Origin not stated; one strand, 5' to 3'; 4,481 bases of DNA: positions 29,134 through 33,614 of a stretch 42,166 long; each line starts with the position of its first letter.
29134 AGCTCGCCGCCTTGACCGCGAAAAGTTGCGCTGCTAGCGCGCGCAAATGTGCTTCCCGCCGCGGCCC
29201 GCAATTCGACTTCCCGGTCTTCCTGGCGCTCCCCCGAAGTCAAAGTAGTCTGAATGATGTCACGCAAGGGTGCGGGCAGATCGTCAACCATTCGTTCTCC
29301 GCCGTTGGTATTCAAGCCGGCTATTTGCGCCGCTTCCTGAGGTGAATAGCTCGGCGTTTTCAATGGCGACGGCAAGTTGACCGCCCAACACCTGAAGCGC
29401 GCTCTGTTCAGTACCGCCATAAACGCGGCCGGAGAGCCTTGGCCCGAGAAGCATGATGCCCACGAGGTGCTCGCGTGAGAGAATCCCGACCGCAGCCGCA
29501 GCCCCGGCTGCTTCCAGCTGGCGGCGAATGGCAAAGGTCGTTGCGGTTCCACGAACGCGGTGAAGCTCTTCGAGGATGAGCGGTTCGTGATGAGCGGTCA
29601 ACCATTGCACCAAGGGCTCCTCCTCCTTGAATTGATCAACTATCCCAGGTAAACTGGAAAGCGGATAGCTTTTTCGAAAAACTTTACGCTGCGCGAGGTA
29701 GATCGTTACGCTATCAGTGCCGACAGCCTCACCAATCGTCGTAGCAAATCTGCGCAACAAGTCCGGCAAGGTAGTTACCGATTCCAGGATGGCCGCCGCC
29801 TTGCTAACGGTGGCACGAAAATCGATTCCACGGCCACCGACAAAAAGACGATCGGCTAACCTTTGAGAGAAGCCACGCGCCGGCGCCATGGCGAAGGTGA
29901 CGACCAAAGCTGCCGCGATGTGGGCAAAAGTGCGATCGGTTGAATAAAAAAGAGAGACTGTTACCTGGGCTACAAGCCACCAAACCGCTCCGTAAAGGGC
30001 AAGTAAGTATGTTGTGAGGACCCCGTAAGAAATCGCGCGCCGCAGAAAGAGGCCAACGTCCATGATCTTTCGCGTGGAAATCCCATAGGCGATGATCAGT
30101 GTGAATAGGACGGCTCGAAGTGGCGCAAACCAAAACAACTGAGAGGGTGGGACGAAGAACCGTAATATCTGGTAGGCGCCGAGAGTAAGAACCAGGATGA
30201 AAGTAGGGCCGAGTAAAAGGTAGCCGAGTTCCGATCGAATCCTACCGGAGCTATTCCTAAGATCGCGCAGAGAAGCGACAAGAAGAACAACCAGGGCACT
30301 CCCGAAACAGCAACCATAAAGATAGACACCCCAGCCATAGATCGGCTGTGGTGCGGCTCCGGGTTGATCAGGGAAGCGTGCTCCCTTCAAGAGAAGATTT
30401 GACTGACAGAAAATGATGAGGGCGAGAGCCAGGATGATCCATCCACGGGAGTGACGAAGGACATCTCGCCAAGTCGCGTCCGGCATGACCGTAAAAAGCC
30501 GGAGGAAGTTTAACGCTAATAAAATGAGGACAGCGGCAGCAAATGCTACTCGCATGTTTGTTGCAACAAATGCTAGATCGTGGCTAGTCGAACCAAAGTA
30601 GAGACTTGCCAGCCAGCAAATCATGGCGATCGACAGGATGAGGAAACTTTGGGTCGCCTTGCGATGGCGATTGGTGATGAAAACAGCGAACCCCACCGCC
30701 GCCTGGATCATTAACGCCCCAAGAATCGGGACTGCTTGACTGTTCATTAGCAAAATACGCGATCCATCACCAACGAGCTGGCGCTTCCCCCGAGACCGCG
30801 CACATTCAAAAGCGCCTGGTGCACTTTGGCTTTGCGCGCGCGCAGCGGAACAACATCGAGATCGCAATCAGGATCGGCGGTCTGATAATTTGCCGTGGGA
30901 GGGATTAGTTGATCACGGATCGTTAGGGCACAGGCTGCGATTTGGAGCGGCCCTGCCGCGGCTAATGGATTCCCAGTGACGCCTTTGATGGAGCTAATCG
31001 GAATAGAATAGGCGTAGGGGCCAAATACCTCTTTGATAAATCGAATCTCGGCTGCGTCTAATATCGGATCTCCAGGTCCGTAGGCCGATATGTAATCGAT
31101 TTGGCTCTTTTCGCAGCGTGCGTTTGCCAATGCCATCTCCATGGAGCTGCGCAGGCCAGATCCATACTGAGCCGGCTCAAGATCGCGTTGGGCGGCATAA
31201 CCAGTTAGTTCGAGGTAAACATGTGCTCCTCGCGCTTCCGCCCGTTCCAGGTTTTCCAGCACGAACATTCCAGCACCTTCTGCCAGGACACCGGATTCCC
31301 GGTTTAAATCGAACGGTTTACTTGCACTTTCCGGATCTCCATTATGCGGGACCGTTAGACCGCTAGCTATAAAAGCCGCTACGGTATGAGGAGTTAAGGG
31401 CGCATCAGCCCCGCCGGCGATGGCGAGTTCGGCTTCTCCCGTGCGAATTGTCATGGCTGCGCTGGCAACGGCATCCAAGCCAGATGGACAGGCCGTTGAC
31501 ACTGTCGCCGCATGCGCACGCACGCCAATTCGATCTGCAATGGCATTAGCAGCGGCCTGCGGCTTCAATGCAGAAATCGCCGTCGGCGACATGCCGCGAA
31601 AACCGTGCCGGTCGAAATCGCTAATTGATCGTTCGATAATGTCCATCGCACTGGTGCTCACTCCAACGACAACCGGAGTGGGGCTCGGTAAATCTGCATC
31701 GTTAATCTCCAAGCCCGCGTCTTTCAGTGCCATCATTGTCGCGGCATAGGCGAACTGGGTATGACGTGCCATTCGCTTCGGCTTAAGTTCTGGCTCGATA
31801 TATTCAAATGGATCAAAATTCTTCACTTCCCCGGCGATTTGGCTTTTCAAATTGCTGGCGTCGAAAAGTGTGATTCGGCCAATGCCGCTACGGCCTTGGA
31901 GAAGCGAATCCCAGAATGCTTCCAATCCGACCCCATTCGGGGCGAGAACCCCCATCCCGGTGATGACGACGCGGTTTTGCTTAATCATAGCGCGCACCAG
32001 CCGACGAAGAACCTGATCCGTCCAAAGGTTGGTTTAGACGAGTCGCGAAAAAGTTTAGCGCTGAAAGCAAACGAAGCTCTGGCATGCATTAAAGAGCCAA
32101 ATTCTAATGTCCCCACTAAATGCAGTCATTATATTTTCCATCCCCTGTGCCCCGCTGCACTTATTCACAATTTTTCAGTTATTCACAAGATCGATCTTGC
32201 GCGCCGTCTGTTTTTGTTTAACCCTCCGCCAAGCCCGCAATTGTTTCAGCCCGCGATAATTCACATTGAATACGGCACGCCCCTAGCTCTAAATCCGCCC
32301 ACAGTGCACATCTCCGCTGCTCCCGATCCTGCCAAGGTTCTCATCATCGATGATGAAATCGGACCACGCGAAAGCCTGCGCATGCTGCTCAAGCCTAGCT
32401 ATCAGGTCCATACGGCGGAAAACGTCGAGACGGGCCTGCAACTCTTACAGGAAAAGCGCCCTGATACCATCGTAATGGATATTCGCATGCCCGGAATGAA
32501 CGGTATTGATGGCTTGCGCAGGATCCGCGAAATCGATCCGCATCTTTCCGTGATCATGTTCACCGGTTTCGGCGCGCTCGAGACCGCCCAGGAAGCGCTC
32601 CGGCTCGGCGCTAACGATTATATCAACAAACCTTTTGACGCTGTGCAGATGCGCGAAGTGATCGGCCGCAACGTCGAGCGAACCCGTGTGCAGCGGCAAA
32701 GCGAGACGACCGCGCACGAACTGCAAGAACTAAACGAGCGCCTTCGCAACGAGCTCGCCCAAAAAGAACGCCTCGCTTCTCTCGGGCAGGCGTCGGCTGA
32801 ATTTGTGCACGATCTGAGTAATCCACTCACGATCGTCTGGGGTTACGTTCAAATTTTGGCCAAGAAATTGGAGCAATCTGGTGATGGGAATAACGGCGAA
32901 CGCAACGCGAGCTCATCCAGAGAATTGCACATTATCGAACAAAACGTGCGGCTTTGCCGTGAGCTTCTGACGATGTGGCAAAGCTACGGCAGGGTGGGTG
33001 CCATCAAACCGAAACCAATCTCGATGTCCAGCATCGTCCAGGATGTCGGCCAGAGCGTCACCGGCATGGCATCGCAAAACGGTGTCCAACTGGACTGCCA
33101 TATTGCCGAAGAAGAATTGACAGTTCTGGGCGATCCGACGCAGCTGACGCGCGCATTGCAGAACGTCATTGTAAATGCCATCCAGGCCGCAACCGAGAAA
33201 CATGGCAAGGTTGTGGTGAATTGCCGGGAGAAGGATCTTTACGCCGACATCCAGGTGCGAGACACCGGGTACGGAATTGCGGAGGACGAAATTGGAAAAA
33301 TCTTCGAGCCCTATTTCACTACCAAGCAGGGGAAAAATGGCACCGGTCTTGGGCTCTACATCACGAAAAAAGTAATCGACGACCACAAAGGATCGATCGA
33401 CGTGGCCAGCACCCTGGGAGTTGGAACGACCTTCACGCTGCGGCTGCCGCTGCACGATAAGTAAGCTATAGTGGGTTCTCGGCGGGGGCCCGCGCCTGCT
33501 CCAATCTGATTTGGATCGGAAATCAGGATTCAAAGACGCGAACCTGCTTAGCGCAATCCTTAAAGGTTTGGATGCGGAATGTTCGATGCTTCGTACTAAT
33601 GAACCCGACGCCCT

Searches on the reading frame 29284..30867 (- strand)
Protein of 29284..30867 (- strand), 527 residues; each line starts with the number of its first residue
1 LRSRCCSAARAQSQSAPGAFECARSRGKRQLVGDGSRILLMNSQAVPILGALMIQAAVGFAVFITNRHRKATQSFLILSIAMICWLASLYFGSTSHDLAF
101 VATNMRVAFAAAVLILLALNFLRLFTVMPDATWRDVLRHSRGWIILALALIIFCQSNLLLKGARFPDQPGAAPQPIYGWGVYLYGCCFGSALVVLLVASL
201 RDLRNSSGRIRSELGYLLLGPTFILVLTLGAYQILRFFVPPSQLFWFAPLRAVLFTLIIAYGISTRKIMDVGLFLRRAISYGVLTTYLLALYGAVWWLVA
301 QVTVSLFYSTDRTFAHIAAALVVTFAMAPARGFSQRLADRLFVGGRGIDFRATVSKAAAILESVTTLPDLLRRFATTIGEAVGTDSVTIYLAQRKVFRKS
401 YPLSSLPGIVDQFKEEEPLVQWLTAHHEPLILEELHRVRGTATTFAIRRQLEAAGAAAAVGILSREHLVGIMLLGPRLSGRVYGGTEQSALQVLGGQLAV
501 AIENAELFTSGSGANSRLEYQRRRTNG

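Call 7: search_protein_families(library=pfam, proteins=[window:29284-30867:-], max_evalue=0.001)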
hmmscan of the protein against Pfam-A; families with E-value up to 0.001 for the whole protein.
window:29284-30867:- (527 aa): 2 families
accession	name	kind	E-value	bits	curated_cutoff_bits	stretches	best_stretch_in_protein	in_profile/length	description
PF13492.12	GAF_3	-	3e-06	28.1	27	1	369-504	4-129/129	GAF domain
PF01590.32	GAF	-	0.00031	21.7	22.4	1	367-502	2-133/133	GAF domain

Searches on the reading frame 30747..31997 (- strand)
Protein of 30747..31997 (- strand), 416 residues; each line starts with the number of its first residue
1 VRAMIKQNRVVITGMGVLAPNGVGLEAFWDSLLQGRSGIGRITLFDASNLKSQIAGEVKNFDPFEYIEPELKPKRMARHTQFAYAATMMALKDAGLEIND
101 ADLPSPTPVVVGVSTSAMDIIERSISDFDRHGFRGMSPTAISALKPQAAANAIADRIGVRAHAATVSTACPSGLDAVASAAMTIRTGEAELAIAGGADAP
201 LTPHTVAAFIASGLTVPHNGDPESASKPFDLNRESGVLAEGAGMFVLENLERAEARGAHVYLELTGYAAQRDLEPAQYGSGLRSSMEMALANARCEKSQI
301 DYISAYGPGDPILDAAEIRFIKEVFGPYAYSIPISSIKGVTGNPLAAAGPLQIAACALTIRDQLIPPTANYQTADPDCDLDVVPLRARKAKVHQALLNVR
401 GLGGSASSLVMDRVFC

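Call 7: search_protein_families(library=pfam, proteins=[window:30747-31997:-], max_evalue=0.001)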
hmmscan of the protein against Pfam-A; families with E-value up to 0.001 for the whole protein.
window:30747-31997:- (416 aa): 3 families
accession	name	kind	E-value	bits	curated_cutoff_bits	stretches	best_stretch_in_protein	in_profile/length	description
PF00109.32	ketoacyl-synt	-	2.1e-47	162.3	20.8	1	8-253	2-252/252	Beta-ketoacyl synthase, N-terminal domain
PF02801.28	Ketoacyl-synt_C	-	6.8e-23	81.4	20.8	1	269-371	9-118/119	Beta-ketoacyl synthase, C-terminal domain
PF00108.29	Thiolase_N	-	1.7e-07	31.3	26.4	1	142-198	55-113/260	Thiolase, N-terminal domain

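Call 30: search_protein_families(library=ncbifam, proteins=[window:30747-31997:-], max_evalue=0.00001)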
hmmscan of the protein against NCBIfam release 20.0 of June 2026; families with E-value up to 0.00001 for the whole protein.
window:30747-31997:- (416 aa): 27 families (the best 25 are shown)
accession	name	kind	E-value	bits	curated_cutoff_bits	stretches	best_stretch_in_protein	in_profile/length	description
TIGR03150.1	fabF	equivalog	1.1e-108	363.6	493.75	1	8-411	1-406/407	beta-ketoacyl-ACP synthase II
NF005589.0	PRK07314.1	subfamily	2.3e-104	349.5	387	1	6-414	2-412/413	beta-ketoacyl-ACP synthase II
NF004970.0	PRK06333.1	subfamily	6.4e-89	298.7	525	1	6-413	2-421/424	beta-ketoacyl-ACP synthase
NF006434.0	PRK08722.1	equivalog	2.3e-79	267.2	759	1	7-413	3-413/414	beta-ketoacyl-ACP synthase II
NF006274.0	PRK08439.1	equivalog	3.6e-75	253.3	621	1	8-413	2-405/406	beta-ketoacyl-ACP synthase II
NF005076.0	PRK06501.1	equivalog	3.4e-68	230.5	629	1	10-412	13-421/425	beta-ketoacyl-ACP synthase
NF005935.0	PRK07967.1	equivalog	1.1e-58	199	630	1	8-413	2-403/406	beta-ketoacyl-ACP synthase I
NF006587.0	PRK09116.1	equivalog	1.7e-57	195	470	1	8-414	2-407/408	beta-ketoacyl-ACP synthase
NF005916.1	PRK07910.1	equivalog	4.4e-54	184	560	1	8-412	12-416/418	KasA/KasB family beta-ketoacyl-ACP synthase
NF004618.0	PRK05952.1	equivalog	3.6e-52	177.5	455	1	9-413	3-382/384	beta-ketoacyl-ACP synthase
NF005490.0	PRK07103.1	equivalog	1.1e-49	169.6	445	1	7-414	3-413/414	polyketide beta-ketoacyl:acyl carrier protein synthase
NF058662.1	cispenta_AmcF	equivalog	1e-47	163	325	1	10-412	2-368/369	cispentacin biosynthesis acyltransferase subunit AmcF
NF006618.0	PRK09185.1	subfamily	1.9e-43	149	407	1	8-413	3-392/394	beta-ketoacyl-ACP synthase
NF041183.1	Pks2_ls1_myc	equivalog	9.3e-23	79.1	2400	1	86-372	97-373/2086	sulfolipid-1 biosynthesis phthioceranic/hydroxyphthioceranic acid synthase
NF045894.1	PKS_plus_SDR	equivalog_domain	4e-22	77.7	1740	1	143-383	146-388/1515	type I polyketide synthase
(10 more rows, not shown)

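Call 31: search_protein_families(library=padloc, proteins=[window:30747-31997:-], max_evalue=0.01)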
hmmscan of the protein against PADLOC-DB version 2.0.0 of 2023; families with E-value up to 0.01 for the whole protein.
window:30747-31997:- (416 aa): 0 families

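Call 64: search_solved_structures(query=window:30747-31997:-, max_evalue=1e-30, show_alignments=1)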
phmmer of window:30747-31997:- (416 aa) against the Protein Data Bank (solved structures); distinct sequences matched with E-value up to 1e-30: 71 (the best 60 are shown).
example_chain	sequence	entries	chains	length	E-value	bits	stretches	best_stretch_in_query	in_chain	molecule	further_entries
4ls5_A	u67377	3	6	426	3.4e-81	276.6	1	6-412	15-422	3-oxoacyl-[acyl-carrier-protein] synthase 2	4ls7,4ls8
4ls6_A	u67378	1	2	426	4.3e-81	276.3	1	6-412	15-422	3-oxoacyl-[acyl-carrier-protein] synthase 2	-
3o04_A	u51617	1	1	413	2e-79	270.8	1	7-414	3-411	beta-keto-acyl carrier protein synthase II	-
5sxo_A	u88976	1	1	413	2e-79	270.8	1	7-414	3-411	3-oxoacyl-[acyl-carrier-protein] synthase 2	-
1tqy_A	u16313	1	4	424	4.2e-79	269.7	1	8-411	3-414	Actinorhodin polyketide putative beta-ketoacyl synthase 1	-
1j3n_A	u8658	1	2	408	5.4e-78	266.1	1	8-413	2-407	3-oxoacyl-(acyl-carrier protein) synthase II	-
2gqd_A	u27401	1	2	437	7.3e-76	259.1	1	4-411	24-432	3-oxoacyl-[acyl-carrier-protein] synthase 2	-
1e5m_A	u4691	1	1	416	1.1e-75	258.4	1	4-409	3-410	BETA KETOACYL ACYL CARRIER PROTEIN SYNTHASE II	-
4r8e_A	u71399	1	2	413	1.7e-74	254.6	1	7-413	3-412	3-oxoacyl-[acyl-carrier-protein] synthase 2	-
2gfw_A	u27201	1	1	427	1.2e-73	251.8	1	3-413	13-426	3-oxoacyl-[acyl-carrier-protein] synthase 2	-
6okg_A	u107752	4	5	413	3.6e-73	250.2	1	7-413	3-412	3-oxoacyl-[acyl-carrier-protein] synthase 2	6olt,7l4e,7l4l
1b3n_A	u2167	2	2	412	5.5e-73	249.6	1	7-413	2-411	PROTEIN (KETOACYL ACYL CARRIER PROTEIN SYNTHASE 2) | BETA-KETOACYL ACP SYNTHASE II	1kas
4b7v_A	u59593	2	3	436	6.6e-73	249.3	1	6-413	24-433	3-OXOACYL-[ACYL-CARRIER-PROTEIN] SYNTHASE 2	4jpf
8qm1_A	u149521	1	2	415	9.4e-73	248.8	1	6-413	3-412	3-oxoacyl-[acyl-carrier-protein] synthase 2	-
2gfy_A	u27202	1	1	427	1.1e-72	248.6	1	3-413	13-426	3-oxoacyl-[acyl-carrier-protein] synthase 2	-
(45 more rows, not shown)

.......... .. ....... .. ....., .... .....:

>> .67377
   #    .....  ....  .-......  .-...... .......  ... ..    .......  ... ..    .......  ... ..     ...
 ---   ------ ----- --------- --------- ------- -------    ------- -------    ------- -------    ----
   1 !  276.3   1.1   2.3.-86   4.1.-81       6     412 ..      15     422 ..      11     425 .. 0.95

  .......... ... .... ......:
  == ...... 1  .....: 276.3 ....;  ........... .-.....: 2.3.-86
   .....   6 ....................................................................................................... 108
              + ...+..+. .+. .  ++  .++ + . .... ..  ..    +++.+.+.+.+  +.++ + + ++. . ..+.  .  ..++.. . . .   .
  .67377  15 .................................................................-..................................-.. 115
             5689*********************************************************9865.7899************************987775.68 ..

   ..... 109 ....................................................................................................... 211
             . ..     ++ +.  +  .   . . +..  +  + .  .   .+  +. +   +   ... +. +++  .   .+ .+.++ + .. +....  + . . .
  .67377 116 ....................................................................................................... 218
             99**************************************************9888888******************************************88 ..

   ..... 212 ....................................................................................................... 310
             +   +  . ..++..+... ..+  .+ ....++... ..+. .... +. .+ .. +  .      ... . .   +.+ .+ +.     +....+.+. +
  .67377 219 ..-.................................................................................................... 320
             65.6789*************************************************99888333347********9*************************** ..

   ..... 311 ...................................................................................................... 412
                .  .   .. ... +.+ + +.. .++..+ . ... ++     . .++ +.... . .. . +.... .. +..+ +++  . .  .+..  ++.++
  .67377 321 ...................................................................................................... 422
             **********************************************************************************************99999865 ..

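Call 79: find_homologous_proteins(query=window:30747-31997:-, max_evalue=1e-30)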
Query window:30747-31997:- (416 aa): 4645 proteins with E <= 1e-30 among 8000 candidates; the best 120 are listed.
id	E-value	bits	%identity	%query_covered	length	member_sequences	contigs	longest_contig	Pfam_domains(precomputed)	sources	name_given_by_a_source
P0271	9.5e-254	860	95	99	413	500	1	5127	PF00109.33,PF00108.30,PF02801.29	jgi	-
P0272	1.0e-243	827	91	99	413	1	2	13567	PF00109.33,PF00108.30,PF02801.29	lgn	-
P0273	1.2e-242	823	90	99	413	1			PF00109.33,PF00108.30,PF02801.29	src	-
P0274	1.3e-236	803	88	99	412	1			PF00109.33,PF00108.30,PF02801.29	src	-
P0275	8.1e-225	764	84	99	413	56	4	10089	PF00109.33,PF00108.30,PF02801.29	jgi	jgi:3-oxoacyl-[acyl-carrier-protein] synthase II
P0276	2.5e-223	759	83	99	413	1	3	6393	PF00109.33,PF00108.30,PF02801.29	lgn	-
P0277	4.3e-223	759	83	99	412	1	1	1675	PF00109.33,PF00108.30,PF02801.29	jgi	jgi:3-oxoacyl-[acyl-carrier-protein] synthase II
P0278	1.1e-222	757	83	99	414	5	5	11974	PF00109.33,PF00108.30,PF02801.29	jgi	jgi:3-oxoacyl-[acyl-carrier-protein] synthase II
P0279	1.2e-217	741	82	99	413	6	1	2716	PF00109.33,PF00108.30,PF02801.29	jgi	jgi:3-oxoacyl-[acyl-carrier-protein] synthase II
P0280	2.4e-217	740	83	96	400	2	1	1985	PF00109.33,PF00108.30,PF02801.29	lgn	-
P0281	8.5e-214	728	80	99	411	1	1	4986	PF00109.33,PF00108.30,PF02801.29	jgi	jgi:3-oxoacyl-[acyl-carrier-protein] synthase II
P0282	2.0e-211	720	79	99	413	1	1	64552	PF00109.33,PF00108.30,PF02801.29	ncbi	-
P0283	1.2e-209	714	79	99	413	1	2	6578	PF00109.33,PF00108.30,PF02801.29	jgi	jgi:3-oxoacyl-[acyl-carrier-protein] synthase II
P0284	6.9e-206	702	77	99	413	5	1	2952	PF00109.33,PF00108.30,PF02801.29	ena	-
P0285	1.2e-204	698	77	99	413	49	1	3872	PF00109.33,PF00108.30,PF02801.29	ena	-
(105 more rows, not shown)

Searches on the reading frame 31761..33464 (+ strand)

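Call 7: search_protein_families(library=pfam, proteins=[window:31761-33464:+], max_evalue=0.001)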
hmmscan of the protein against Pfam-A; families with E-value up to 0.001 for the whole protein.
window:31761-33464:+ (567 aa): 4 families
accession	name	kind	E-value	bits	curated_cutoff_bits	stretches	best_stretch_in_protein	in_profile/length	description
PF00072.30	Response_reg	-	7.2e-30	103.9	30.2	1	193-301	1-110/111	Response regulator receiver domain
PF02518.31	HATPase_c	-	2e-26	93.1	26.4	1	457-565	1-110/111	Histidine kinase-, DNA gyrase B-, and HSP90-like ATPase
PF14501.12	HATPase_c_5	-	9.5e-05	22.7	22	1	461-549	5-89/102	GHKL domain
PF13581.12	HATPase_c_2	-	0.00062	20.2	27.4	0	462-545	32-113/127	Histidine kinase-like ATPase domain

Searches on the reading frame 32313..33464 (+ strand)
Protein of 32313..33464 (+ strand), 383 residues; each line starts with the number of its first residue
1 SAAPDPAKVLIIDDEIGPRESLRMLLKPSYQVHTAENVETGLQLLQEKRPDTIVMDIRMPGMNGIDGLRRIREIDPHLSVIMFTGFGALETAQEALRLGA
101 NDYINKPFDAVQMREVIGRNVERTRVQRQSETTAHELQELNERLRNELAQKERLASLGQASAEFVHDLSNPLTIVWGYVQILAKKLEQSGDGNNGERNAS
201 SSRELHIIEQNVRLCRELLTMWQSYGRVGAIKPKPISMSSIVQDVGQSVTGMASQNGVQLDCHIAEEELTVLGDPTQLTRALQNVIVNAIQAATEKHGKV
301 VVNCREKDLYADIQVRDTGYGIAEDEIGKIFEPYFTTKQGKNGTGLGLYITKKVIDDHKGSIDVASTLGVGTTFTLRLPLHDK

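Call 30: search_protein_families(library=ncbifam, proteins=[window:32313-33464:+], max_evalue=0.00001)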
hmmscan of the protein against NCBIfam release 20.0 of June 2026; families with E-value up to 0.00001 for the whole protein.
window:32313-33464:+ (383 aa): 156 families (the best 25 are shown)
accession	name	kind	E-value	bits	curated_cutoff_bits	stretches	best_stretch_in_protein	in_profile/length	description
NF008468.0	PRK11360.1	equivalog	1.4e-52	179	646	1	142-382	381-610/616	two-component system sensor histidine kinase AtoS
NF007688.0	PRK10364.1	equivalog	3.1e-44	151.5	479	1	138-381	221-452/460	two-component system sensor histidine kinase ZraS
NF052574.1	HisKinEspCMyxo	equivalog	2.2e-42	145.2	1200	2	142-379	402-636/785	serine histidine kinase EspC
NF010411.0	PRK13837.1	equivalog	2.3e-40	138.4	647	1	137-382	430-677/828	two-component system VirA-like sensor kinase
TIGR02956.1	TMAO_torS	equivalog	1.3e-38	132.8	676.5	2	230-381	531-683/967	TMAO reductase system sensor histidine kinase/response regulator TorS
NF008099.0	PRK10841.1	equivalog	2e-36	125.1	920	2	162-382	475-692/949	two-component system sensor histidine kinase RcsC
NF038297.2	hybrid_HK_HrmK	equivalog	4.2e-36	124.8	725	2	146-382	226-459/607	hybrid histidine kinase/response regulator HrmK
NF010076.0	PRK13557.1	subfamily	9.2e-36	123.4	631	2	146-382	152-396/540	histidine kinase famiy protein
NF011874.0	PRK15347.1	equivalog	1.3e-35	122.8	852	2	239-382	474-616/921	two component system sensor kinase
NF041735.1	hist_kin_RppB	equivalog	4e-35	121.5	400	1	159-379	218-438/438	two-component system sensor histidine kinase RppB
TIGR02966.1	phoR_proteo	equivalog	2.7e-34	118.7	334.2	1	162-377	119-332/333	phosphate regulon sensor histidine kinase PhoR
NF052573.1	HisKinEspAMyxo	equivalog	5.2e-34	117.4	1400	2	271-378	497-609/755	serine histidine kinase EspA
NF046020.1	HisKinCckABruc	equivalog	8.8e-34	116.5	1000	2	142-381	465-708/868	cell cycle histidine kinase CckA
NF008302.0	PRK11091.1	equivalog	9e-34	116.7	838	2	231-380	351-505/779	aerobic respiration two-component sensor histidine kinase ArcB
NF046044.1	PnpS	equivalog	3.9e-32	111.7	400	1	166-379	179-390/390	two-component system histidine kinase PnpS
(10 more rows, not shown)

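Call 31: search_protein_families(library=padloc, proteins=[window:32313-33464:+], max_evalue=0.01)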
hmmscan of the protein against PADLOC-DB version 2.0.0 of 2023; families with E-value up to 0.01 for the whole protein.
window:32313-33464:+ (383 aa): 4 families
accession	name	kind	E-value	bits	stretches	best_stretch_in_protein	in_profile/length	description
PDLC04647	PDC-M43B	-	2.1e-05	21.8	1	267-366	217-319/347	-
PDLC04725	PDC-M60B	-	2.7e-05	22.1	1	8-63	5-63/158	-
PDLC00405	SduA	-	0.00035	18.2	1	7-65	7-66/323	DUF4263 domain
PDLC04055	PD-T4-6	-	0.006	13.4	0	6-124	365-486/496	-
